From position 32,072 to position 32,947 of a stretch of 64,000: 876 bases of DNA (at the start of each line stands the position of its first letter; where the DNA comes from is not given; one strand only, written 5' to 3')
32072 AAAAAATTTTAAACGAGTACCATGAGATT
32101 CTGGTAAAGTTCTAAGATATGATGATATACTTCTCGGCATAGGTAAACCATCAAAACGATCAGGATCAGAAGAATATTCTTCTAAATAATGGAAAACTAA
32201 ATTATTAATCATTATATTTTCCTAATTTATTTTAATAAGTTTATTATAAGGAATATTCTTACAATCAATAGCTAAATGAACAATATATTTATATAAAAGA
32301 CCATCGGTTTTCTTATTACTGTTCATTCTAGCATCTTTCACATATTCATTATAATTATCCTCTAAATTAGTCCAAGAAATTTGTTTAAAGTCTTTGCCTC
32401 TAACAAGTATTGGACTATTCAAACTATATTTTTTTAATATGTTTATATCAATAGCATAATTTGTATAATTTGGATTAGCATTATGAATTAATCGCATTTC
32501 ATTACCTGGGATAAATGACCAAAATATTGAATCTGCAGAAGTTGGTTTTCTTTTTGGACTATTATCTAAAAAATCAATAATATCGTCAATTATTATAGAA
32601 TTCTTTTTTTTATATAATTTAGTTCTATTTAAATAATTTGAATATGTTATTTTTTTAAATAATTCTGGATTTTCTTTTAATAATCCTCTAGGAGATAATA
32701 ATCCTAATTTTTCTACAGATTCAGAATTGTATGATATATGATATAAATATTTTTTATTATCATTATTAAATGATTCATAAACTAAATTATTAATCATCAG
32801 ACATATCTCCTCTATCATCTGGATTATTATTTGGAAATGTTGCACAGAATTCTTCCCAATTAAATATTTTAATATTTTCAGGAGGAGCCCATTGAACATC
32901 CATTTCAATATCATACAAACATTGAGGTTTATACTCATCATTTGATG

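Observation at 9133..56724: Ten unrelated ORFs (an eleventh weakly) share one N-terminal tag, M-x-I-N-x-L-V-[YF]-E-S-[FLI]: candidate capsid-targeting/propeptide label for an ejected cargo set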

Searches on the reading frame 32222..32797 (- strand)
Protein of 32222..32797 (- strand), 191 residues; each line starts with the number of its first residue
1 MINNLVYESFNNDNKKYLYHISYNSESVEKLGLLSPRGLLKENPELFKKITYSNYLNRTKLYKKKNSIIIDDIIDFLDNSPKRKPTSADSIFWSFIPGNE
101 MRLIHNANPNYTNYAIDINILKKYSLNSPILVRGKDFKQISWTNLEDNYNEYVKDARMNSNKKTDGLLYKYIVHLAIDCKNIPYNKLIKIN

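Call 14: search_protein_families(library=phrogs, proteins=[window:32222-32797:-], max_evalue=0.1)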
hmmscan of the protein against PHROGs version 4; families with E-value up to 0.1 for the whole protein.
window:32222-32797:- (191 aa): 0 families

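Call 15: search_protein_families(library=pfam, proteins=[window:32222-32797:-], max_evalue=0.1)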
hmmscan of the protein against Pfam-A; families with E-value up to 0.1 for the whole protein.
window:32222-32797:- (191 aa): 0 families

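Call 41: search_solved_structures(query=window:32222-32797:-, max_evalue=1)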
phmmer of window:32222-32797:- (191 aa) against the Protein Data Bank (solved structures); distinct sequences matched with E-value up to 1: 0.

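Call 125: predict_structure(protein=window:32222-32797:-)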
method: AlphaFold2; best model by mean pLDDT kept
length: 191 residues; sequences in the alignment: 1
mean_pLDDT: 40.7   pTM: 0.32
mean pLDDT of the five models: 40.7, 32.6, 31.8, 29.7, 29.4
residues with pLDDT >= 90: 0; 70-90: 0; 50-70: 44; < 50: 147
segments of 3 or more residues with pLDDT < 50: 1-113, 131-138, 159-178
pLDDT, mean of each block of 10 residues (from residue 1): 31 32 34 38 44 31 26 26 31 42 39 54 55 45 59 51 36 46 53 44
secondary structure, 60 per line:
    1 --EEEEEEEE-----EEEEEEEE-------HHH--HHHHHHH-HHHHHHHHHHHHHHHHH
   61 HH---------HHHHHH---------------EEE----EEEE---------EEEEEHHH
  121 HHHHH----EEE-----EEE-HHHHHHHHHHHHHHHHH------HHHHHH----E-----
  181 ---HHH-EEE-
elements in order: E3-10 E16-23 H36-42 H44-62 H72-77 E93-95 E100-103 E113-117 H118-125 E130-132 E138-140 H142-158 H165-170 E188-190
